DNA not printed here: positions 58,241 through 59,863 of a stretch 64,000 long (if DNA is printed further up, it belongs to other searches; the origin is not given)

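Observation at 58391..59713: Orphan radical-SAM enzyme with a mitochondrial-like presequence in a eukaryotic gene neighbourhood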

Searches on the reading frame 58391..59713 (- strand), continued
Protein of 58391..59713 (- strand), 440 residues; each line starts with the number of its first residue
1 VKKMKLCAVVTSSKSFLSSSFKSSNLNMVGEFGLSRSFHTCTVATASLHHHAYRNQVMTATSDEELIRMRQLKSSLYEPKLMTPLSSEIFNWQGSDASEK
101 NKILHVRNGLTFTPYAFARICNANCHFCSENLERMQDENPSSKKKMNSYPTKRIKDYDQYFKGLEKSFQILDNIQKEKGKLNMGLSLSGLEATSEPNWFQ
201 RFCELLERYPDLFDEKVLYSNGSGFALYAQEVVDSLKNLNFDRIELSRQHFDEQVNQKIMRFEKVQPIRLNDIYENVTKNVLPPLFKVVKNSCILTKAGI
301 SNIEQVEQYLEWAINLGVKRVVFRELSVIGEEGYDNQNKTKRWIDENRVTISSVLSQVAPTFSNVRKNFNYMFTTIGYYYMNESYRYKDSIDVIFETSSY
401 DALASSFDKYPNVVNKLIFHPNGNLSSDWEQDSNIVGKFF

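Call 45: search_solved_structures(query=A1, max_evalue=1, show_alignments=3)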
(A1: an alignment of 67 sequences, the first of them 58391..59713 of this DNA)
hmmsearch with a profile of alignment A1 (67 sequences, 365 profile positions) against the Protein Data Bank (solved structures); distinct sequences matched with E-value up to 1: 6.
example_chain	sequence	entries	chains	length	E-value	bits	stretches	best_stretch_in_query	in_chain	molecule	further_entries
8k7o_A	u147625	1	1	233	0.34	12.8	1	199-248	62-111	De novo design protein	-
8kdq_A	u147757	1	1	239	0.35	12.7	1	199-248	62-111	De novo design protein -T03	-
5dsg_A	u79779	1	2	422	0.53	12.1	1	16-70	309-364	Muscarinic acetylcholine receptor M4,Endolysin,Endolysin,Muscarinic acetylcholine receptor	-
7jmb_A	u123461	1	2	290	0.54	12.1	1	40-89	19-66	Nitrogenase iron-molybdenum cofactor biosynthesis protein NifB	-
7bi7_A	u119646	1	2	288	0.57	12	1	40-89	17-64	FeMo cofactor biosynthesis protein NifB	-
7jma_A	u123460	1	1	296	0.61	11.9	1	40-89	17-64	Nitrogenase iron-molybdenum cofactor biosynthesis protein NifB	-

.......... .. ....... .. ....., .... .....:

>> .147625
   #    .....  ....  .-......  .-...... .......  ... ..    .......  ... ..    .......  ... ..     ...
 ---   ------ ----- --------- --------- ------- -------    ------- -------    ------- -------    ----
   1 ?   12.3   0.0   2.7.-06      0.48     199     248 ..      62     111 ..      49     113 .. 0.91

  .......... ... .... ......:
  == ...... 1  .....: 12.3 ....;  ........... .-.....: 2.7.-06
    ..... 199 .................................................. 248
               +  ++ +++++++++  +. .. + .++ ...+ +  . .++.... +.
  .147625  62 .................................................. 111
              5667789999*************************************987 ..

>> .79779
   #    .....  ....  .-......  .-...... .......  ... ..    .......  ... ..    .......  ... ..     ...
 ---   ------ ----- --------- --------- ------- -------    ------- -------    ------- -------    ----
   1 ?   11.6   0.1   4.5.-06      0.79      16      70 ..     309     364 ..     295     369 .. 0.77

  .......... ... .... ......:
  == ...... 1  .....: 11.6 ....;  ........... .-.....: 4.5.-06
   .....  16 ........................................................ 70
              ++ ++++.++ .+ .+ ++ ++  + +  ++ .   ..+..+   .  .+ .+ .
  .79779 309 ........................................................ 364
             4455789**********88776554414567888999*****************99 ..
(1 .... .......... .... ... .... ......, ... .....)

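Call 55: search_protein_families(library=ncbifam, proteins=[L061:5704-7863:+, P0121, P0073, P0111], max_evalue=0.1)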
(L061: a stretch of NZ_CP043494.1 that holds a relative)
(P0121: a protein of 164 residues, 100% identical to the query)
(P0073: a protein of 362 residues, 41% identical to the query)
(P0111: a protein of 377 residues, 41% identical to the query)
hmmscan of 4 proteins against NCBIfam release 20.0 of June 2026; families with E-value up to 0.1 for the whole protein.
L061:5704-7863:+ (719 aa): 6 families
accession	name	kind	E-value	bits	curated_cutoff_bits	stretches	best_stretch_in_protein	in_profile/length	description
NF043003.1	ClavSyn_CS1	equivalog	1e-07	31.8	450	2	659-701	232-274/312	clavaminate synthase Cs1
TIGR02410.1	carnitine_TMLD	equivalog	4.9e-06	26.3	268.3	1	309-335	317-343/362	trimethyllysine dioxygenase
NF041363.1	GntD_guanitoxin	equivalog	0.00061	19.1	345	0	302-330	279-307/341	guanitoxin biosynthesis L-enduracididine beta-hydroxylase GntD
TIGR02409.1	carnitine_bodg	equivalog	0.001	18.2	414.75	0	310-331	319-340/366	gamma-butyrobetaine dioxygenase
NF049936.1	TriMthamethphnDioxTmpA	equivalog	0.0047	15.8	400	0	310-332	317-339/366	2-trimethylaminoethylphosphonate dioxygenase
NF045815.1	Neo-PentlctneFsynPtlD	equivalog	0.028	13.7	550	0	308-348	252-292/301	neopentalenolactone/pentalenolactone F synthase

P0121 (164 aa): 1 family
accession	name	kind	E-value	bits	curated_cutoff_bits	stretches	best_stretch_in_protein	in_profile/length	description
NF009025.0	PRK12361.1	equivalog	0.0006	18.1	505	1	64-128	94-149/546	hypothetical protein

P0073 (362 aa): 8 families
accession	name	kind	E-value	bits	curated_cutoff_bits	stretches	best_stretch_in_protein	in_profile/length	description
NF038283.1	viperin_w_prok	equivalog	2.9e-08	33.2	180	1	56-221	11-167/281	viperin family antiviral radical SAM protein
TIGR03977.1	rSAM_pair_HxsC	equivalog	0.00021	20.3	267.9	1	56-227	34-186/292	His-Xaa-Ser system radical SAM maturase HxsC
NF038332.1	rSAM_rare_HxsC4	exception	0.0009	18.5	500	1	56-252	23-198/335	radical SAM protein HxsC4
TIGR02666.1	moaA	equivalog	0.0037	16.3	284.05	1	56-194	19-146/336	GTP 3',8-cyclase MoaA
TIGR04317.1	W_rSAM_matur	equivalog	0.012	14.8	380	1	56-245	13-182/349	tungsten cofactor oxidoreductase radical SAM maturase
TIGR02493.1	PFLA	equivalog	0.037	13.4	231.75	1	44-185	14-140/235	pyruvate formate-lyase-activating protein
NF001199.0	PRK00164.2-1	equivalog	0.059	12.5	231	0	56-194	21-141/308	GTP 3',8-cyclase MoaA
NF038107.1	rSAM_NF038107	equivalog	0.062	12.1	600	1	55-232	93-264/444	Cys-every-fifth radical SAM/SPASM peptide maturase CefB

P0111 (377 aa): 1 family
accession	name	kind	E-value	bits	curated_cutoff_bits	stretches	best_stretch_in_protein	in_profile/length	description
NF038283.1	viperin_w_prok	equivalog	0.0041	16.3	180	1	72-224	11-154/281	viperin family antiviral radical SAM protein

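Call 56: predict_structure(alignment_id=A3)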
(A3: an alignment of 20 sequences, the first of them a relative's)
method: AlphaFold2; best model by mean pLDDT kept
length: 164 residues; sequences in the alignment: 20
mean_pLDDT: 90.9   pTM: 0.86
mean pLDDT of the five models: 90.9, 90.8, 90.7, 90.4, 89.9
residues with pLDDT >= 90: 121; 70-90: 36; 50-70: 4; < 50: 3
segments of 3 or more residues with pLDDT < 50: none
pLDDT, mean of each block of 10 residues (from residue 1): 73 97 96 92 91 96 98 94 85 94 90 88 96 93 93 92 60
secondary structure, 60 per line:
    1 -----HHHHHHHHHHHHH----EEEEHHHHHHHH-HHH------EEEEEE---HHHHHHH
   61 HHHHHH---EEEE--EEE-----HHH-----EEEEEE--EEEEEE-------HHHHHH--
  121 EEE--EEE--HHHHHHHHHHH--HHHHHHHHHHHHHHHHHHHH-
elements in order: H6-18 E23-26 H27-34 E45-50 H54-66 E70-73 E76-78 E92-97 E100-105 H113-118 E121-123 E126-128 H131-141 H144-163

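Call 61: search_protein_representatives(alignment_id=A3)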
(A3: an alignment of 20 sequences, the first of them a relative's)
Query: 20 sequences, 163 profile positions. Proteins with E-value up to 0.001 (for the whole library): 264; up to 1e-10: 162; up to 1e-30: 51. The best 150 are listed.
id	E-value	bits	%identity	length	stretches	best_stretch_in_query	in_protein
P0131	3.7e-61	222.0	-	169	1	1-161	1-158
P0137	4.6e-57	208.7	-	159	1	1-159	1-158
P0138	8.8e-53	194.8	-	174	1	7-161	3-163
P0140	6.9e-50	185.4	-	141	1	23-162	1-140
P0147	9.3e-48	178.5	-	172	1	4-161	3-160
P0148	9.9e-47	175.1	-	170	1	3-151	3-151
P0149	1.4e-42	161.6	-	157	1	3-160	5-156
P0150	1.1e-41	158.7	-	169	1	4-162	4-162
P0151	1.1e-41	158.7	-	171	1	9-162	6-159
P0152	1.7e-39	151.6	-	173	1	9-162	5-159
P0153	2.3e-39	151.2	-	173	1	9-161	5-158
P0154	3.6e-39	150.5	-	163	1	8-161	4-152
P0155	3.8e-38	147.2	-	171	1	4-161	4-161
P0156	3.9e-38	147.2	-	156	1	5-157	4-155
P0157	4.9e-38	146.8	-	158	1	1-158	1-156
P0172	1.2e-33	132.6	-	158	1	7-155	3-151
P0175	3.2e-33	131.2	-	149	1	7-151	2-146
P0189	5.2e-31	124.0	-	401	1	10-152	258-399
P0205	1.3e-28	116.2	-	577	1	1-159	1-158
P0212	3.1e-27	111.7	-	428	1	7-153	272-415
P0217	1.1e-26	109.9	-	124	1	7-109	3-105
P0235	1.1e-22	96.9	-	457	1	7-151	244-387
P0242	1.0e-21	93.7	-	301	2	8-109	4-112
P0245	1.9e-21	92.9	-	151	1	12-159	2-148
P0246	4.6e-21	91.7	-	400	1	6-153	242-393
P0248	9.1e-21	90.7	-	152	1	11-154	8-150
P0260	2.1e-19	86.2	-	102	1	6-100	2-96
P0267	3.2e-17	79.2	-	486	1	13-153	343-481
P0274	4.9e-16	75.3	-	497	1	13-143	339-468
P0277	6.2e-16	75.0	-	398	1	17-137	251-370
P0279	8.7e-16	74.5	-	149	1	5-151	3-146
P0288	5.8e-14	68.6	-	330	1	22-126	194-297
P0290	4.6e-13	65.6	-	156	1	4-150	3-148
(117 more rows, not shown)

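Call 64: search_protein_families(library=pfam, proteins=[P0274, P0267, P0277, P0246, P0189, P0212, P0205, P0235, P0288, P0242], max_evalue=0.01)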
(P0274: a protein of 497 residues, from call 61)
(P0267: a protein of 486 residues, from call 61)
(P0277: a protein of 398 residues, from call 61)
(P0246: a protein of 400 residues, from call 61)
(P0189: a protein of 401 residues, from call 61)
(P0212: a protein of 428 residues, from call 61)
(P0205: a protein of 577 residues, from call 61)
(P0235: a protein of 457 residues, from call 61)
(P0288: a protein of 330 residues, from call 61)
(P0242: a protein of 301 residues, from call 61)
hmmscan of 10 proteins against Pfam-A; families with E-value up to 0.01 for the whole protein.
P0274 (497 aa): 1 family
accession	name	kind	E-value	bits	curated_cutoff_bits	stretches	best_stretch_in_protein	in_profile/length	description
PF04055.27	Radical_SAM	-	0.0017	19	29.5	1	37-190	3-142/166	Radical SAM superfamily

P0267 (486 aa): 0 families

P0277 (398 aa): 3 families
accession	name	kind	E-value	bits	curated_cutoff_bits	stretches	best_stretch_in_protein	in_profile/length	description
PF01555.25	N6_N4_Mtase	-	4.1e-17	63.3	26.7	1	38-85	173-220/221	DNA methylase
PF01170.24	UPF0020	-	5.1e-07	30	22.3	1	45-124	27-131/197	RMKL-like, methyltransferase domain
PF02475.24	TRM5-TYW2_MTfase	-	0.00022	21.7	28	1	40-125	30-115/164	TRM5/TYW2 methyltransferase domain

P0246 (400 aa): 3 families
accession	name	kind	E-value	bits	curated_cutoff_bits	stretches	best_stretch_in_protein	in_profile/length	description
PF01555.25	N6_N4_Mtase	-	5.1e-22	79.3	26.7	2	39-88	171-220/221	DNA methylase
PF01170.24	UPF0020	-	2.3e-05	24.7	22.3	0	48-75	27-54/197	RMKL-like, methyltransferase domain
PF07669.17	Eco57I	-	0.00024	21.7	25.3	1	118-172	75-132/171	Eco57I restriction-modification methylase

P0189 (401 aa): 8 families
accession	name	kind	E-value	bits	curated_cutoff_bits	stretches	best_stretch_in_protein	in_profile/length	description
PF01555.25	N6_N4_Mtase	-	4.2e-14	53.5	26.7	1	49-97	172-220/221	DNA methylase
PF08241.18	Methyltransf_11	-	6.7e-09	36.7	21.2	0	68-133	6-67/95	Methyltransferase domain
PF13649.12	Methyltransf_25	-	1.4e-07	32.5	27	1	62-138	1-78/97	Methyltransferase domain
PF01170.24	UPF0020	-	1.1e-05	25.7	22.3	1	57-187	27-166/197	RMKL-like, methyltransferase domain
PF14907.12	NTP_transf_5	-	3.9e-05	23.8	31.2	1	251-319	55-121/249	Uncharacterised nucleotidyltransferase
PF13847.12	Methyltransf_31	-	0.00026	21.1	27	1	58-185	3-109/145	Methyltransferase domain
PF23942.1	DUF7277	-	0.0011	20.1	27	1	271-303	2-32/87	Domain of unknown function (DUF7277)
PF02475.24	TRM5-TYW2_MTfase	-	0.0098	16.3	28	0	53-120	31-99/164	TRM5/TYW2 methyltransferase domain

P0212 (428 aa): 1 family
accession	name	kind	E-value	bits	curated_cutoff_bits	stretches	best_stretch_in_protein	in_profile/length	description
PF14907.12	NTP_transf_5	-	0.0002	21.4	31.2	1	270-335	57-122/249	Uncharacterised nucleotidyltransferase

P0205 (577 aa): 1 family
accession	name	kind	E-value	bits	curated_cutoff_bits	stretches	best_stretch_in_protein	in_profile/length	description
PF01565.28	FAD_binding_4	-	1.7e-29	102.7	26.4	1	194-326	3-139/139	FAD binding domain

P0235 (457 aa): 4 families
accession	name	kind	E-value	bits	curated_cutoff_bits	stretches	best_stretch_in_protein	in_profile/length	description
PF01555.25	N6_N4_Mtase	-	1.1e-14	55.3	26.7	1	39-88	171-220/221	DNA methylase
PF14907.12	NTP_transf_5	-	2.8e-07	30.8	31.2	1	245-370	60-181/249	Uncharacterised nucleotidyltransferase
PF13649.12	Methyltransf_25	-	0.00089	20.3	27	1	53-138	1-88/97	Methyltransferase domain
PF10620.15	MdcG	-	0.0062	16.9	26.5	0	234-294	5-66/121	Phosphoribosyl-dephospho-CoA transferase MdcG C-terminal domain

P0288 (330 aa): 0 families

P0242 (301 aa): 0 families

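Call 67: find_encoding_contigs(protein=P0246, flank=6000, max_places=3)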
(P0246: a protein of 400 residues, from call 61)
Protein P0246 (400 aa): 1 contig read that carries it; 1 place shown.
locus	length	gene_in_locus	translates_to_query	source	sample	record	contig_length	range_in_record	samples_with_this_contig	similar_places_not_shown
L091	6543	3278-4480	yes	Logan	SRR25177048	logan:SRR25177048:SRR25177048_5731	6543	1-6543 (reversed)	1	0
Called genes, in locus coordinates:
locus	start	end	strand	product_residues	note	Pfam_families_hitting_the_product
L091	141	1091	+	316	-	PF00248:Aldo_ket_red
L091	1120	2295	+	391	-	PF07690:MFS_1, PF00083:Sugar_tr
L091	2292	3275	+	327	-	PF04055:Radical_SAM (faint)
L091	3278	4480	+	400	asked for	PF01555:N6_N4_Mtase, PF01170:UPF0020 (faint), PF01555:N6_N4_Mtase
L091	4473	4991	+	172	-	PF02572:CobA_CobO_BtuR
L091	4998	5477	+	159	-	-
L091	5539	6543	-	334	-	?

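Call 68: find_encoding_contigs(protein=P0274, flank=6000, max_places=3)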
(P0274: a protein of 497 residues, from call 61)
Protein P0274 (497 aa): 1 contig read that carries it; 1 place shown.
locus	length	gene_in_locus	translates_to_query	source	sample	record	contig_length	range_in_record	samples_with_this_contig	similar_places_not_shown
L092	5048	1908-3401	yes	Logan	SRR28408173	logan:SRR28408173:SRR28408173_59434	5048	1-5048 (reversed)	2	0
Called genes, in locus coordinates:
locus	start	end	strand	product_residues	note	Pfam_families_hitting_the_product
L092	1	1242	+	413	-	?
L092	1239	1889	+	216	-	-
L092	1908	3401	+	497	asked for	-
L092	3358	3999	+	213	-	PF02570:CbiC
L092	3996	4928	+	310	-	PF00710:Asparaginase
